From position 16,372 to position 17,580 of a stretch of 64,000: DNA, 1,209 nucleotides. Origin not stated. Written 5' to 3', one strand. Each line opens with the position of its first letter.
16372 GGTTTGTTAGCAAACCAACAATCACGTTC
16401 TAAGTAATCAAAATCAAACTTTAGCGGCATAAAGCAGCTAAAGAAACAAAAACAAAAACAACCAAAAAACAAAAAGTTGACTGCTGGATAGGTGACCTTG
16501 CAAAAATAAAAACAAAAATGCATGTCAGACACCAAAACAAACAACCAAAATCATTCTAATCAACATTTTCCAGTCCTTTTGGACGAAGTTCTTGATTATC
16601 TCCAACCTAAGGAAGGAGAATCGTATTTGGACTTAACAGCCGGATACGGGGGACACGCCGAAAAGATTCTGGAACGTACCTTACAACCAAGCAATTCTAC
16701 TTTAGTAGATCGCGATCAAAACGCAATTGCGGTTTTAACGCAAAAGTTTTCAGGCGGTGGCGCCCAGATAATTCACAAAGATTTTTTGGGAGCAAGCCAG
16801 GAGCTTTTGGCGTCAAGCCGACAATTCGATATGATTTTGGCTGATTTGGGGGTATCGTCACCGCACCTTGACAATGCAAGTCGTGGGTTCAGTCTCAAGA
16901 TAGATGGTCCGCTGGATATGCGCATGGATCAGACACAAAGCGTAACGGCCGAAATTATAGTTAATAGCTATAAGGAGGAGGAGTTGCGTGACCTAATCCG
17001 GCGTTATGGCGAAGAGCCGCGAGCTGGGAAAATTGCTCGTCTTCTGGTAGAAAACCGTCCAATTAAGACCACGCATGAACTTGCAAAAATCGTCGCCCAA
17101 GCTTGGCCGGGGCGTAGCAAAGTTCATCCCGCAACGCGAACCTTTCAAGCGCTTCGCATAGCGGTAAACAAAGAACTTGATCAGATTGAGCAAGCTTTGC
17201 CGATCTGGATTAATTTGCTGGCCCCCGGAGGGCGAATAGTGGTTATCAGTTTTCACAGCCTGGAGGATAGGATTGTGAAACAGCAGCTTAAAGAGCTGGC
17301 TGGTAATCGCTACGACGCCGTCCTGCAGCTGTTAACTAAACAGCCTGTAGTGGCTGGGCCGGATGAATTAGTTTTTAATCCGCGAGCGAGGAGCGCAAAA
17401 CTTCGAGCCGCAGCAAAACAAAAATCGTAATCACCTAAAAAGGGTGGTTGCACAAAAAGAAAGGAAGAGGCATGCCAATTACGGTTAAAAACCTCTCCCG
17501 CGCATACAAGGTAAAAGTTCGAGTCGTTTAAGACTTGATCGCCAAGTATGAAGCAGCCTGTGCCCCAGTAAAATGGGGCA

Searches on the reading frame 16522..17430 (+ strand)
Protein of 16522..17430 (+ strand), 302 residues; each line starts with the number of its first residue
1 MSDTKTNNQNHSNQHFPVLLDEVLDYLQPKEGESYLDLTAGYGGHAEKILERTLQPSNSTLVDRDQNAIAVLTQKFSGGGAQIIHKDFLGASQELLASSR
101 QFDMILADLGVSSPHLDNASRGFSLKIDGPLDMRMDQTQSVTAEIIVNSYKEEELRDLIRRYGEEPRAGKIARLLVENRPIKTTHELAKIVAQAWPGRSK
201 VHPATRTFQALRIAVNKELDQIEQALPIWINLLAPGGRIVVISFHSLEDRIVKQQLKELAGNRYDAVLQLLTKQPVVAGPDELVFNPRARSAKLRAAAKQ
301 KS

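Call 89: search_protein_families(library=pfam, proteins=[window:16522-17430:+], max_evalue=0.001)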
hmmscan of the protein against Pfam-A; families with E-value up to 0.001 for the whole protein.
window:16522-17430:+ (302 aa): 3 families
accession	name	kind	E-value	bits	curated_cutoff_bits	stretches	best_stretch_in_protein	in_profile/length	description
PF01795.25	Methyltransf_5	-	2.2e-92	310.3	27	1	14-299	3-308/309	MraW methylase family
PF00398.26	RrnaAD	-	0.00012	21.7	24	1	17-94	16-91/263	Ribosomal RNA adenine dimethylase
PF13847.12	Methyltransf_31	-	0.00082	19.5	27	0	30-108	2-81/145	Methyltransferase domain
